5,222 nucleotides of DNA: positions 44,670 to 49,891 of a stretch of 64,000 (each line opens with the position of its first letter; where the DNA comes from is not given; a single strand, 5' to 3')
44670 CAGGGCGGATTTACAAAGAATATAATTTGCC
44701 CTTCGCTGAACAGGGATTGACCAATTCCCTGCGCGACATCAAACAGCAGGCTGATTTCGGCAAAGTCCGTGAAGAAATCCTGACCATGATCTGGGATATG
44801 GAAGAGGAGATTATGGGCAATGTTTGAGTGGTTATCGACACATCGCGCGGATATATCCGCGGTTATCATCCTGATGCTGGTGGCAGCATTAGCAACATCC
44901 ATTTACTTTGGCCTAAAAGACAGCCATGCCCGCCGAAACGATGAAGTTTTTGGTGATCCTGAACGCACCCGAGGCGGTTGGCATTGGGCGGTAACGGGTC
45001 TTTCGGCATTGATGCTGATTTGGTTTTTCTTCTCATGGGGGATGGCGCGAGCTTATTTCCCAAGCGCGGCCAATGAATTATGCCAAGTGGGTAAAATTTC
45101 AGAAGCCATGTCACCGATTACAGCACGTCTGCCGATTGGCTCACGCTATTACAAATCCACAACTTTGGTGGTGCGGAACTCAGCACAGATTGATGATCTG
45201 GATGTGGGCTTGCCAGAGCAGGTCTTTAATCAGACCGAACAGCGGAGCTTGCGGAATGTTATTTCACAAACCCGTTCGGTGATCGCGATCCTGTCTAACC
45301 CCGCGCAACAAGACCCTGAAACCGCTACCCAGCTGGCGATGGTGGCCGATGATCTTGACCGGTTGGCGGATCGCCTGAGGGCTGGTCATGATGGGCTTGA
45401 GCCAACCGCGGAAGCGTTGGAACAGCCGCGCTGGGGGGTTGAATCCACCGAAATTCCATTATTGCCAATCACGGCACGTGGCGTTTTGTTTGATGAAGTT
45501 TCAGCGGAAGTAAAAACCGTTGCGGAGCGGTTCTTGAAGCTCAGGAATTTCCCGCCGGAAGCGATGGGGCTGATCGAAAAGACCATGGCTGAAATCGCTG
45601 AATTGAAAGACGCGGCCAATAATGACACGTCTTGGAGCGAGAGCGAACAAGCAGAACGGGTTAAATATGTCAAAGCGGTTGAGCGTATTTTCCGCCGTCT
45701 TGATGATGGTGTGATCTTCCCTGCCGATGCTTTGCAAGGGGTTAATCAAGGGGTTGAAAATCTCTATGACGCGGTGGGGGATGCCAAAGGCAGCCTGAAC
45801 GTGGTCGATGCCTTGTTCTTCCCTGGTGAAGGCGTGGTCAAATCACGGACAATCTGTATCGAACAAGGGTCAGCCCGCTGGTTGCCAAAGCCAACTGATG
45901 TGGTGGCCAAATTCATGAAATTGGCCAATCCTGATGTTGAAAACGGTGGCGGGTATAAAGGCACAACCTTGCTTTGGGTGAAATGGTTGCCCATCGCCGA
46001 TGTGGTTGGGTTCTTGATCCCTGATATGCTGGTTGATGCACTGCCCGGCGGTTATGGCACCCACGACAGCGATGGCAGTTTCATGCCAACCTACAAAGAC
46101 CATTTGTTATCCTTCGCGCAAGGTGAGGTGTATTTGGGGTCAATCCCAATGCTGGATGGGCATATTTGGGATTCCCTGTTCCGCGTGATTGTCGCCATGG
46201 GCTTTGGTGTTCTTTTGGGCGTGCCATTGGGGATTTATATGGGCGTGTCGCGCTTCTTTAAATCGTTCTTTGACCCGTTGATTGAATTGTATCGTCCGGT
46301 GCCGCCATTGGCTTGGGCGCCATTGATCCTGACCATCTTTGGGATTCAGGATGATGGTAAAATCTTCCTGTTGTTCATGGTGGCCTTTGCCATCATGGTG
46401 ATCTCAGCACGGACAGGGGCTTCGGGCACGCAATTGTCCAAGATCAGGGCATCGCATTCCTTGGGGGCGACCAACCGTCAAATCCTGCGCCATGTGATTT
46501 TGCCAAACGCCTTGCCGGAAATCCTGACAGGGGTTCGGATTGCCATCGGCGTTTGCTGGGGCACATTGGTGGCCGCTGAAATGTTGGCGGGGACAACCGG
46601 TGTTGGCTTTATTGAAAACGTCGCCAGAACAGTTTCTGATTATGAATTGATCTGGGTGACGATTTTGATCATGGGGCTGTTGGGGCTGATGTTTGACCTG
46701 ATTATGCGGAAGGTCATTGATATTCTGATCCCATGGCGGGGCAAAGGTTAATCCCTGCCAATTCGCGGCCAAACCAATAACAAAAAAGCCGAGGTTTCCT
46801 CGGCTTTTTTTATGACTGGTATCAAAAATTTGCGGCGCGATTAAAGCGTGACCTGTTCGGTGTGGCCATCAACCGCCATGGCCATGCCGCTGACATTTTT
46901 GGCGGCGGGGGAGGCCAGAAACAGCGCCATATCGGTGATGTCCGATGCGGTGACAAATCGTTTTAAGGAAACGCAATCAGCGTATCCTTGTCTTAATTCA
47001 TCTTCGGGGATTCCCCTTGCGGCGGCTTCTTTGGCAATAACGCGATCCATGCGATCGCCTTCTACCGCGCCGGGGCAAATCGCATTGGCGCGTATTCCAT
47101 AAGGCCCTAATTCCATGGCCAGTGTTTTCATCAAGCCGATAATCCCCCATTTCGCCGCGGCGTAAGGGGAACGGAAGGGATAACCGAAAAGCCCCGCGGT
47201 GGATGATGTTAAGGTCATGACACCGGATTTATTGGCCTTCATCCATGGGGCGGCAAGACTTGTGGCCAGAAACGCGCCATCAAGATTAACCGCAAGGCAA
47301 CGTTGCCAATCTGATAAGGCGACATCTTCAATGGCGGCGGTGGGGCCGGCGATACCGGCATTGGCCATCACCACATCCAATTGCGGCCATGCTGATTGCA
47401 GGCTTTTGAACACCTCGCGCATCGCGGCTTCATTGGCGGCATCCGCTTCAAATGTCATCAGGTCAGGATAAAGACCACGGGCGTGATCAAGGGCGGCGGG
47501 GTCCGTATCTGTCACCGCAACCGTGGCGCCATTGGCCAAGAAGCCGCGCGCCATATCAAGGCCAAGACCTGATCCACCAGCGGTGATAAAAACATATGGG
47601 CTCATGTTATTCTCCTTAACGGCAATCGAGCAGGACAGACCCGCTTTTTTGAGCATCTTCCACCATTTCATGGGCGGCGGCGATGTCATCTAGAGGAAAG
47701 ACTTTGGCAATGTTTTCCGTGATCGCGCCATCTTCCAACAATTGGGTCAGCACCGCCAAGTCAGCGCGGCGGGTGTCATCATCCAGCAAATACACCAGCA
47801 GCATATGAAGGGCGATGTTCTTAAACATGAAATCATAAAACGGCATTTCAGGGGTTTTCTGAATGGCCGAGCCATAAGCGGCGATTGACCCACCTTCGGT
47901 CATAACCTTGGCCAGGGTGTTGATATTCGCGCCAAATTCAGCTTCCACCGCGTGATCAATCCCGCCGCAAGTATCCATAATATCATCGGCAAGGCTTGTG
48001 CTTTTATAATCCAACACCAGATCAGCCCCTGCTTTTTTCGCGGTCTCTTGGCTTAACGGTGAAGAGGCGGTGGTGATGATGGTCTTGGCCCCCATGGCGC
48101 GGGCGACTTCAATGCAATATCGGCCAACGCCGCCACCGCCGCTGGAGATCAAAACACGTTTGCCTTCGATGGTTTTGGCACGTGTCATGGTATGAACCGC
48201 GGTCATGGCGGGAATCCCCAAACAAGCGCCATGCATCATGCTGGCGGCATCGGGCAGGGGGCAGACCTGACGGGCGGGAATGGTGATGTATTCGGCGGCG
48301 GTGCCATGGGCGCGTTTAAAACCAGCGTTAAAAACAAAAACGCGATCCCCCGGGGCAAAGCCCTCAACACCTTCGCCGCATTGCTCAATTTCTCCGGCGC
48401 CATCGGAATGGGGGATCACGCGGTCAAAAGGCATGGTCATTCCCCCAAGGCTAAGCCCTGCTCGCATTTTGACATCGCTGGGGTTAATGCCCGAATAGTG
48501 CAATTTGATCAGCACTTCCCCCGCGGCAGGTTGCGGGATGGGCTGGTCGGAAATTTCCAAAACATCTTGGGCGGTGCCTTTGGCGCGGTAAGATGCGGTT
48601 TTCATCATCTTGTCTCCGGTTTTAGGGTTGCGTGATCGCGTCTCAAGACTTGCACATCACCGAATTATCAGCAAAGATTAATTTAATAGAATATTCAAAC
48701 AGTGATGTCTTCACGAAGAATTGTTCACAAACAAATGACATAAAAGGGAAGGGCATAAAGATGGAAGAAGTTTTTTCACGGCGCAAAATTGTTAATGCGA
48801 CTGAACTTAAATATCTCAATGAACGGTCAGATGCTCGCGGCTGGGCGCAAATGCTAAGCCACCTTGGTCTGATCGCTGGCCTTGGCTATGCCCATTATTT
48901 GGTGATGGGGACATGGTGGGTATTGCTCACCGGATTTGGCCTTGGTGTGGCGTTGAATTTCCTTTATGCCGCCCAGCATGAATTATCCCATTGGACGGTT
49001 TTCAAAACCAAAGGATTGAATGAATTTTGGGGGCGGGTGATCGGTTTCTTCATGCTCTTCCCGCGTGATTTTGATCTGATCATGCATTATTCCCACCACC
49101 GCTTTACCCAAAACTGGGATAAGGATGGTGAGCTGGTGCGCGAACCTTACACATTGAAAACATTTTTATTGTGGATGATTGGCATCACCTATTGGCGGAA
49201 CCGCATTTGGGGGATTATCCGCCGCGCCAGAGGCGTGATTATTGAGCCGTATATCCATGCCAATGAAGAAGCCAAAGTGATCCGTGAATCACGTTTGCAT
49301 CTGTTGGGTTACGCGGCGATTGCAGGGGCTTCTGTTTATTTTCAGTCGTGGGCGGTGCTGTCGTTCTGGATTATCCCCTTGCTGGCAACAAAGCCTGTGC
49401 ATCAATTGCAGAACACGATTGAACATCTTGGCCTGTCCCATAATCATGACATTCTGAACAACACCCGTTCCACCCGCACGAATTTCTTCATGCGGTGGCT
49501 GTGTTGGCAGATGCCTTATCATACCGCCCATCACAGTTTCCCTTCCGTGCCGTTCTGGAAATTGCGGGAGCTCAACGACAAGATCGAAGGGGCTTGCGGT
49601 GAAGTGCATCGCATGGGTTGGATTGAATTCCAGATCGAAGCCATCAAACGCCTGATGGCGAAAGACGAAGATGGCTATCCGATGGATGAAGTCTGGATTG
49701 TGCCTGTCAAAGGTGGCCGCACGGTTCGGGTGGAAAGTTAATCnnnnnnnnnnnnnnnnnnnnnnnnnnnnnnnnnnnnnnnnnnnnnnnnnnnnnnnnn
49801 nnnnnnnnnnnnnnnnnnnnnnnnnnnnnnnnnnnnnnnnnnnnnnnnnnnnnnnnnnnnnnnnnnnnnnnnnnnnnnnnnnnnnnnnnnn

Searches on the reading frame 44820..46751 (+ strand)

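Call 17: search_protein_families(library=pfam, proteins=[window:44820-46751:+], max_evalue=0.00001)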
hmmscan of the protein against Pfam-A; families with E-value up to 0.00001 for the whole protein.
window:44820-46751:+ (643 aa): 1 family
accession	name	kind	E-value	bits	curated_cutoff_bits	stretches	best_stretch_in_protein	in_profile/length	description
PF00528.27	BPD_transp_1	-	7.1e-23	81.7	26.4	1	467-630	1-176/184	Binding-protein-dependent transport system inner membrane component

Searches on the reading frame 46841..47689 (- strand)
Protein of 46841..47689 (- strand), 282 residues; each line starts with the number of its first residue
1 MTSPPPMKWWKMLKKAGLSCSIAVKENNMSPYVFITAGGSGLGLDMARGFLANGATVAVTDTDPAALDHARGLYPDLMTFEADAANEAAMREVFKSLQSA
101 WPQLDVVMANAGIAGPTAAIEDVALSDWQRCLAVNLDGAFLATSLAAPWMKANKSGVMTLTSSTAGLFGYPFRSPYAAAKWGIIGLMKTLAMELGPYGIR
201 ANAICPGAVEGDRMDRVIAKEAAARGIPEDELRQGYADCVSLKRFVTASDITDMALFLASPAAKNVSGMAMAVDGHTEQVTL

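Call 17: search_protein_families(library=pfam, proteins=[window:46841-47689:-], max_evalue=0.00001)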
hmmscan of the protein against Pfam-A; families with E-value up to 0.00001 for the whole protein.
window:46841-47689:- (282 aa): 3 families
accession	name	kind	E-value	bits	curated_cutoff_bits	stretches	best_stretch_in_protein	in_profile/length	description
PF13561.12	adh_short_C2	-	3.1e-48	164.9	27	1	39-275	5-233/236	Enoyl-(Acyl carrier protein) reductase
PF00106.31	adh_short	-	3.8e-44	151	26.6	1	33-216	3-189/195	short chain dehydrogenase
PF08659.16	KR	-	6e-10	39.8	22.6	1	34-180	4-153/180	KR domain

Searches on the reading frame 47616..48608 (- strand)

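Call 17: search_protein_families(library=pfam, proteins=[window:47616-48608:-], max_evalue=0.00001)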
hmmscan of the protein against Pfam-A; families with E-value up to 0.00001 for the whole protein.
window:47616-48608:- (330 aa): 3 families
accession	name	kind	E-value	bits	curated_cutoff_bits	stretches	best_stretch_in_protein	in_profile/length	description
PF00107.32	ADH_zinc_N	-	7.4e-19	68.4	31.8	1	160-276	1-117/129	Zinc-binding dehydrogenase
PF08240.17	ADH_N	-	7.8e-18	65.1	23.5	1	29-120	2-104/104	Alcohol dehydrogenase GroES-like domain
PF13602.12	ADH_zinc_N_2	-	1.6e-12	49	27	1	194-326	2-133/134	Zinc-binding dehydrogenase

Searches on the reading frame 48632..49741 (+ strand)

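Call 17: search_protein_families(library=pfam, proteins=[window:48632-49741:+], max_evalue=0.00001)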
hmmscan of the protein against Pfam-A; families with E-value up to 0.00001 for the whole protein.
window:48632-49741:+ (369 aa): 1 family
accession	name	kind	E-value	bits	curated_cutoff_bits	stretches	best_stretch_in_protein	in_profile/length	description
PF00487.30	FA_desaturase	-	4.2e-35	122.2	29.7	1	94-326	2-245/253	Fatty acid desaturase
